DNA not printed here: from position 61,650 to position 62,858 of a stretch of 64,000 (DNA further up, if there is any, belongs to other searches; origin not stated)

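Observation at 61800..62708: XdhC-like maturation factor fused to a YHS/TRASH copper-binding-type domain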

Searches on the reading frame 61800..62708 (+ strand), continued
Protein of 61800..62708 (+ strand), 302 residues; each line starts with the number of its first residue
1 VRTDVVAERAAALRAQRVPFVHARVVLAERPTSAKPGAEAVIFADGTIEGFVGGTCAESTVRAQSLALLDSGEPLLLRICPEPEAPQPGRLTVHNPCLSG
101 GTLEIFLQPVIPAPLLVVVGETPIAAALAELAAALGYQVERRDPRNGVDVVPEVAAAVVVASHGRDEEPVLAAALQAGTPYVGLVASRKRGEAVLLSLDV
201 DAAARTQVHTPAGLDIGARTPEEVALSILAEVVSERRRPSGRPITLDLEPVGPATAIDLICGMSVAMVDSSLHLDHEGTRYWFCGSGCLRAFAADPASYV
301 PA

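Call 56: find_encoding_contigs(protein=P0290, flank=9000, max_places=1)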
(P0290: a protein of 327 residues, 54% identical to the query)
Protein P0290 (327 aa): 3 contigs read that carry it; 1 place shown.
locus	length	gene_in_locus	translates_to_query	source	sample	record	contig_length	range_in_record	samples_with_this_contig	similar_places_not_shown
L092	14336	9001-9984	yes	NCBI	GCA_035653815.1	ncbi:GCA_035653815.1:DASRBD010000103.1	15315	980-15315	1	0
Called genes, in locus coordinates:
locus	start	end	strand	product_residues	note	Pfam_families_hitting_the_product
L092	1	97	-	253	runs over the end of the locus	PF13478:XdhC_C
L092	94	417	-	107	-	PF02625:XdhC_CoxI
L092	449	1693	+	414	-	PF00155:Aminotran_1_2 (weak), PF00266:Aminotran_5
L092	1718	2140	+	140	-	PF01592:NifU_N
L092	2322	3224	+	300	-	PF13191:AAA_16 (weak), PF00004:AAA, PF07726:AAA_3 (faint), PF07728:AAA_5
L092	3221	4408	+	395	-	PF05762:VWA_CoxE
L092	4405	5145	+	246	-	PF06240:COXG, PF10604:Polyketide_cyc2, PF10698:DUF2505 (faint)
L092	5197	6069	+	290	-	PF00941:FAD_binding_5, PF03450:CO_deh_flav_C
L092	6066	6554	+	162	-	PF00111:Fer2 (weak), PF01799:Fer2_2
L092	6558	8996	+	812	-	PF01315:Ald_Xan_dh_C, PF02738:MoCoBD_1, PF20256:MoCoBD_2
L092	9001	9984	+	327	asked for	PF02625:XdhC_CoxI, PF13478:XdhC_C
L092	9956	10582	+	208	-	PF01128:IspD, PF12804:NTP_transf_3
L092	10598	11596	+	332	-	PF04055:Radical_SAM, PF06463:Mob_synth_C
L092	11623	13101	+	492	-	PF00924:MS_channel_2nd, PF21082:MS_channel_3rd (weak), PF00027:cNMP_binding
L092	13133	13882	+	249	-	PF01569:PAP2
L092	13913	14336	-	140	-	PF20398:DUF6691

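Call 61: fold_search(model_id=the predicted structure, library=pdb)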
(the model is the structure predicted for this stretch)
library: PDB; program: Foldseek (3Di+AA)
matches with E <= 10: 1478; with E <= 0.001: 6
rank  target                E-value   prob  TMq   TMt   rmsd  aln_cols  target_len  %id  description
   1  2we8_B                1.7e-14  1.00  0.45  0.42   7.5       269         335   26  Crystal structure of Mycobacterium tuberculosis Rv0376c homologue from Mycobacterium smegmatis (released 2010-04-07)
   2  2we8_A                2.0e-14  1.00  0.44  0.40   7.6       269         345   26  Crystal structure of Mycobacterium tuberculosis Rv0376c homologue from Mycobacterium smegmatis (released 2010-04-07)
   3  2we7_A                7.3e-14  1.00  0.44  0.40   7.6       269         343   26  Crystal structure of Mycobacterium tuberculosis Rv0376c homologue from Mycobacterium smegmatis (released 2010-04-07)
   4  2we7_B                1.3e-13  1.00  0.45  0.41   7.7       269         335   26  Crystal structure of Mycobacterium tuberculosis Rv0376c homologue from Mycobacterium smegmatis (released 2010-04-07)
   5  3on5_A                5.7e-13  1.00  0.35  0.32  13.1       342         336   16  Crystal structure of a xanthine dehydrogenase (BH1974) from Bacillus halodurans at 2.80 A resolution (released 2010-09-15)
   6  3on5_B                4.5e-10  1.00  0.38  0.36  13.1       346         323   14  Crystal structure of a xanthine dehydrogenase (BH1974) from Bacillus halodurans at 2.80 A resolution (released 2010-09-15)
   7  6li0                  2.0e-03  1.00  0.25  0.19   7.1       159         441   16  Crystal structure of GPR52 in complex with agonist c17 (released 2020-02-26)
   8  3nto                  9.0e-03  0.99  0.20  0.18   5.8       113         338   14  Crystal structure of K97V mutant myo-inositol dehydrogenase from Bacillus subtilis (released 2010-09-15)
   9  5wid_B                1.2e-02  0.94  0.23  0.41   8.0       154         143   14  Structure of a flavodoxin from the domain Archaea (released 2018-08-08)
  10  6th8_MODEL_1_A        1.3e-02  1.00  0.28  0.58   4.7       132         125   20  Reconstructing the Origins of the HemD-like fold (released 2019-11-27)
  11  5b3l                  1.7e-02  0.97  0.26  0.45   6.0       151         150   14  C101S mutant of Flavodoxin from Pseudomonas aeruginosa (released 2017-03-08)
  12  4gx5_B                1.7e-02  0.35  0.23  0.14  18.8       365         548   13  GsuK Channel (released 2012-12-26)
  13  5d8d_C                1.8e-02  1.00  0.19  0.21   3.3        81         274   18  Crystal structure of D-alanine-D-alanine ligase from Acinetobacter baumannii (released 2016-08-17)
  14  5b3k                  2.0e-02  0.97  0.27  0.45   5.8       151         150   14  C101A mutant of Flavodoxin from Pseudomonas aeruginosa (released 2017-03-08)
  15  6s2j_A                2.2e-02  0.90  0.27  0.36  15.5       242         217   12  Square conformation of KtrA R16K mutant ring with bound ATP (released 2020-01-08)
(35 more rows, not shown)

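Call 62: get_annotated_region(hit=H6, flank=4000)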
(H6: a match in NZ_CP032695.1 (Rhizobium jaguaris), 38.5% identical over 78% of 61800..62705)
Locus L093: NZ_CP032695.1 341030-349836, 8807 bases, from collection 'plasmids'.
description: Rhizobium jaguaris strain CCGE525 plasmid pRCCGE525c, complete sequence
organism: Rhizobium jaguaris (NCBI taxid 1312183)
taxonomy: Bacteria; Pseudomonadota; Alphaproteobacteria; Hyphomicrobiales; Rhizobiaceae; Rhizobium; Rhizobium jaguaris
host: -; source: Calliandra grandiflora; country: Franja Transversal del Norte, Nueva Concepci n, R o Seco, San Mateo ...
typing (MOB-suite, as given by PLSDB): non-mobilizable; mating-pair formation MPF_T
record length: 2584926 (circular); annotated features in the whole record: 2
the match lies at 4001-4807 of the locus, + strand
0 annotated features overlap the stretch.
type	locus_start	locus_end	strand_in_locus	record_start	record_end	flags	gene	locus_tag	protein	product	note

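Call 63: get_annotated_region(hit=H8, flank=4000)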
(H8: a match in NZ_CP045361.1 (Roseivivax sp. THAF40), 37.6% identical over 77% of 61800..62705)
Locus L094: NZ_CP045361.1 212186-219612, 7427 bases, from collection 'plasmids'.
description: Roseivivax sp. THAF40 plasmid pTHAF40_a, complete sequence
organism: Roseivivax sp. THAF40 (NCBI taxid 2587858)
taxonomy: Bacteria; Pseudomonadota; Alphaproteobacteria; Rhodobacterales; Roseobacteraceae; Roseivivax; Roseivivax sp. THAF40
host: -; source: pure culture,Surface of a polyethylene microplastic particle present in tank 6 of a marine aquarium ...; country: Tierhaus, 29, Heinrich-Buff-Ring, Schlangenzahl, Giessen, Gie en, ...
typing (MOB-suite, as given by PLSDB): non-mobilizable
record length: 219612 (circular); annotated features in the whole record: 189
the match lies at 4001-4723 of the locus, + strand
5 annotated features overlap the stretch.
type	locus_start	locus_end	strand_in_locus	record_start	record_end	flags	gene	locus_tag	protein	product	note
CDS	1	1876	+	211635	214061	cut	-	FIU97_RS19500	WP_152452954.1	aerobic carbon-monoxide dehydrogenase large subunit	-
CDS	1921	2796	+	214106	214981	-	-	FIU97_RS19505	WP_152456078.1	MoxR family ATPase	-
CDS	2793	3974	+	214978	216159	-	-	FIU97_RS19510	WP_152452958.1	VWA domain-containing protein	-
CDS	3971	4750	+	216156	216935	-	-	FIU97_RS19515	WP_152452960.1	XdhC family protein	-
CDS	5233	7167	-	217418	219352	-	-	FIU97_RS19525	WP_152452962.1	PhoX family phosphatase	-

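Call 64: get_annotated_region(hit=H11, flank=4000)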
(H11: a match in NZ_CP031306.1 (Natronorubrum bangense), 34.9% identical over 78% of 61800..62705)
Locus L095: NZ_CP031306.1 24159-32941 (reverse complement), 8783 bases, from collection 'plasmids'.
description: Natronorubrum bangense strain JCM 10635 plasmid unnamed1, complete sequence
organism: Natronorubrum bangense (NCBI taxid 61858)
taxonomy: Archaea; Euryarchaeota; Halobacteria; Halobacteriales; Natrialbaceae; Natronorubrum; Natronorubrum bangense
host: -; source: Cell culture,The Bange salt-alkaline lake in Tibet; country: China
typing (MOB-suite, as given by PLSDB): non-mobilizable
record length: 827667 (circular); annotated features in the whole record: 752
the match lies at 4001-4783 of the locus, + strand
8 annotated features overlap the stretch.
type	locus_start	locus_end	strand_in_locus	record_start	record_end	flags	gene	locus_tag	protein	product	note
CDS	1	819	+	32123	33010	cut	-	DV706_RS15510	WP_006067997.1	xanthine dehydrogenase family protein subunit M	-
CDS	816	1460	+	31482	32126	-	-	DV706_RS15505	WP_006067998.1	(2Fe-2S)-binding protein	-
CDS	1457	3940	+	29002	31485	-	-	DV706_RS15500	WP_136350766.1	aerobic carbon-monoxide dehydrogenase large subunit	-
CDS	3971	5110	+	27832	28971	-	-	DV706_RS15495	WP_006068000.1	XdhC family protein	-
CDS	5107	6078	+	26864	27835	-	-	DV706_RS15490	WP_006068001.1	MoxR family ATPase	-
CDS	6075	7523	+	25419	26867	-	-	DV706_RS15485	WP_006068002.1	VWA domain-containing protein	-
CDS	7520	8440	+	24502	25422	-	-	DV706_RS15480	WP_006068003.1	DUF364 domain-containing protein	-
CDS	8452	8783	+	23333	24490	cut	-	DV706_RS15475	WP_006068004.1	XdhC/CoxI family protein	-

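Call 65: get_annotated_region(hit=H12, flank=4000)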
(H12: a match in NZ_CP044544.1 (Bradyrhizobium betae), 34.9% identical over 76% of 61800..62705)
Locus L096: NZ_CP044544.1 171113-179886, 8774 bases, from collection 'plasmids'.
description: Bradyrhizobium betae strain PL7HG1 plasmid pBbPL7HG1, complete sequence
organism: Bradyrhizobium betae (NCBI taxid 244734)
taxonomy: Bacteria; Pseudomonadota; Alphaproteobacteria; Hyphomicrobiales; Nitrobacteraceae; Bradyrhizobium; Bradyrhizobium betae
host: -; source: Beta vulgaris,Cell culture; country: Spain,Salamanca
typing (MOB-suite, as given by PLSDB): conjugative; relaxase MOBP; mating-pair formation MPF_T
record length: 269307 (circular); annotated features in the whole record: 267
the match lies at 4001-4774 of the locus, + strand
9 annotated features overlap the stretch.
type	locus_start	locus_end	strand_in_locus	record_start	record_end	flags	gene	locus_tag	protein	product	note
CDS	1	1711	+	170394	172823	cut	-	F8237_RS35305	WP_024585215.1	aerobic carbon-monoxide dehydrogenase large subunit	-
CDS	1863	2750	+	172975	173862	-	-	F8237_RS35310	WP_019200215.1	MoxR family ATPase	-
CDS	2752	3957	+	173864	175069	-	-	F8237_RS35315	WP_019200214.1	VWA domain-containing protein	-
CDS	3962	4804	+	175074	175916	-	-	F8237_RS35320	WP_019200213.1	XdhC family protein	-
CDS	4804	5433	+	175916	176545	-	-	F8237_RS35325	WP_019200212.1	carbon monoxide dehydrogenase subunit G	-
CDS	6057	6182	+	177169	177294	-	-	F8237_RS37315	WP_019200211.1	hypothetical protein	-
CDS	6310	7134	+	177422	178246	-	-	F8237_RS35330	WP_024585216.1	IS5 family transposase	-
CDS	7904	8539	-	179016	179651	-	-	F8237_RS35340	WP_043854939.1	TetR family transcriptional regulator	-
CDS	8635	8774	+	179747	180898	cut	-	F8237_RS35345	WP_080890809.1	efflux RND transporter periplasmic adaptor subunit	GO:0006810 - transport [Evidence IEA]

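Call 71: search_protein_families(library=pfam, proteins=[L024:12918-13388:+, L024:13219-14154:+, L024:14563-15549:+, L024:15803-16786:+, L024:16790-17218:+, L024:17300-18280:+, L024:18280-19425:+, L024:19753-20550:+], max_evalue=0.001)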
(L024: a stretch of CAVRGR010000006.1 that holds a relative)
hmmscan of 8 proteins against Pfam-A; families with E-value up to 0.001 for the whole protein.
L024:12918-13388:+ (157 aa): 0 families

L024:13219-14154:+ (312 aa): 1 family
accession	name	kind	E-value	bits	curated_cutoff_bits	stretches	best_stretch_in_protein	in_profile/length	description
PF00582.32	Usp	-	4e-43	147.8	24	2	171-306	3-141/141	Universal stress protein family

L024:14563-15549:+ (329 aa): 1 family
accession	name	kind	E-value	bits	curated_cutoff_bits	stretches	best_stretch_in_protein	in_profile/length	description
PF00582.32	Usp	-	7.2e-52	176.1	24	2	189-325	4-141/141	Universal stress protein family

L024:15803-16786:+ (328 aa): 0 families

L024:16790-17218:+ (143 aa): 0 families

L024:17300-18280:+ (327 aa): 7 families
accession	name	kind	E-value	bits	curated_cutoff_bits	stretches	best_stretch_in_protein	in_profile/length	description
PF07728.20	AAA_5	-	1.3e-11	45.1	22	1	59-217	1-139/139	AAA domain (dynein-related subfamily)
PF00004.35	AAA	-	1.8e-09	38.5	21.2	1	60-217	1-123/131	ATPase family associated with various cellular activities (AAA)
PF13191.12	AAA_16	-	4.2e-07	31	32.6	1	58-178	25-156/167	AAA ATPase domain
PF13401.12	AAA_22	-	4.7e-07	30.6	27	1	57-179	5-109/130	AAA domain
PF07726.17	AAA_3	-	2.6e-06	27.8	27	0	157-204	65-111/131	ATPase family associated with various cellular activities (AAA)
PF07724.20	AAA_2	-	2.4e-05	24.8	27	1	61-209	7-129/166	AAA domain (Cdc48 subfamily)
PF05496.18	RuvB_N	-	0.00036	20.8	27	0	145-185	75-115/159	Holliday junction DNA helicase RuvB P-loop domain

L024:18280-19425:+ (382 aa): 2 families
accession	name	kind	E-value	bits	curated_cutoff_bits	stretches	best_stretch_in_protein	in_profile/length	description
PF05762.20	VWA_CoxE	-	3.2e-59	200.5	26.4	1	159-364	12-219/222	VWA domain containing CoxE-like protein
PF13519.12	VWA_2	-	2e-05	25.6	27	1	206-306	1-106/107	von Willebrand factor type A domain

L024:19753-20550:+ (266 aa): 2 families
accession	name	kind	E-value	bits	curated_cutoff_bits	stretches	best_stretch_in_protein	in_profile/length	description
PF13478.12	XdhC_C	-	4.3e-43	147.3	29.7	1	100-245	1-125/125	XdhC Rossmann domain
PF02625.21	XdhC_CoxI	-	3.4e-07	30.5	24.3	1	10-71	2-68/68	XdhC and CoxI family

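Call 73: find_related_loci(query=A4, collection=metagenome_contigs, flank=6000)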
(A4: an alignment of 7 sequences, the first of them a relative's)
Query A4 (336 aa) in metagenome_contigs; peptide patterns used: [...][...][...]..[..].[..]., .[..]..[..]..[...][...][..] (x = any residue, [..] = any of these).
600 stretches matched a pattern (row limit reached: there are more); 453 encode a relative of the query (tblastn E <= 1e-3); the best 80 are kept; 80 distinct loci.
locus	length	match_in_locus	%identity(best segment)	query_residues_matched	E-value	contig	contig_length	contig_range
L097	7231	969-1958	47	14-335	8e-85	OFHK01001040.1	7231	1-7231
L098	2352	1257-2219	47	14-332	3e-87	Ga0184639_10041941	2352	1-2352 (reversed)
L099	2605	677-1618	48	9-334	1e-84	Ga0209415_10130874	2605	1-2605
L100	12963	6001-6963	47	14-331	3e-82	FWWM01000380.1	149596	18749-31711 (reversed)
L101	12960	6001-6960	47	2-333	2e-81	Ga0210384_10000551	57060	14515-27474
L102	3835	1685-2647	47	11-333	2e-79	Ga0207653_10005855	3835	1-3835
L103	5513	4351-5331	43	1-332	8e-79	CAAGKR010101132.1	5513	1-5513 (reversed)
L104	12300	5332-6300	46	9-333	1e-77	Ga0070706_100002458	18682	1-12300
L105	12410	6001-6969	46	12-333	1e-77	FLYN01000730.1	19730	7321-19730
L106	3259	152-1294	43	10-335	4e-78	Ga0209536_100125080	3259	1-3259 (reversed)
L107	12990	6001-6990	44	3-331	1e-76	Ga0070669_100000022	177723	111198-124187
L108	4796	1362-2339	45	7-333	1e-76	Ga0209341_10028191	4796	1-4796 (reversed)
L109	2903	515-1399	45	14-333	1e-76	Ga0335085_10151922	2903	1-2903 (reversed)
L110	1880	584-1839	44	11-334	3e-79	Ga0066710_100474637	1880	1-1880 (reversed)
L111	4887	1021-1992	45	15-331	5e-75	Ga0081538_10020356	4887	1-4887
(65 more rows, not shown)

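Call 80: get_annotated_region(hit=H39, flank=400)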
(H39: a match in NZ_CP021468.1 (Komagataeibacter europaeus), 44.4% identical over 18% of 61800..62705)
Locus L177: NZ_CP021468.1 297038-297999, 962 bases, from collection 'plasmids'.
description: Komagataeibacter europaeus strain SRCM101446 plasmid pKE1446-1
organism: Komagataeibacter europaeus (NCBI taxid 33995)
taxonomy: Bacteria; Pseudomonadota; Alphaproteobacteria; Rhodospirillales; Acetobacteraceae; Komagataeibacter; Komagataeibacter europaeus
host: -; source: cell culture,food; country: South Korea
typing (MOB-suite, as given by PLSDB): conjugative; relaxase MOBF,MOBP; mating-pair formation MPF_I
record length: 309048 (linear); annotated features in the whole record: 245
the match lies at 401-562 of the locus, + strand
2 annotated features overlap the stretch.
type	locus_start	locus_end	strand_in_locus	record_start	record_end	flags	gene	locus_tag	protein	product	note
CDS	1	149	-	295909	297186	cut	-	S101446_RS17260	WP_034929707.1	hypothetical protein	-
CDS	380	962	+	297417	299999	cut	-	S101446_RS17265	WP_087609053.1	heavy metal translocating P-type ATPase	-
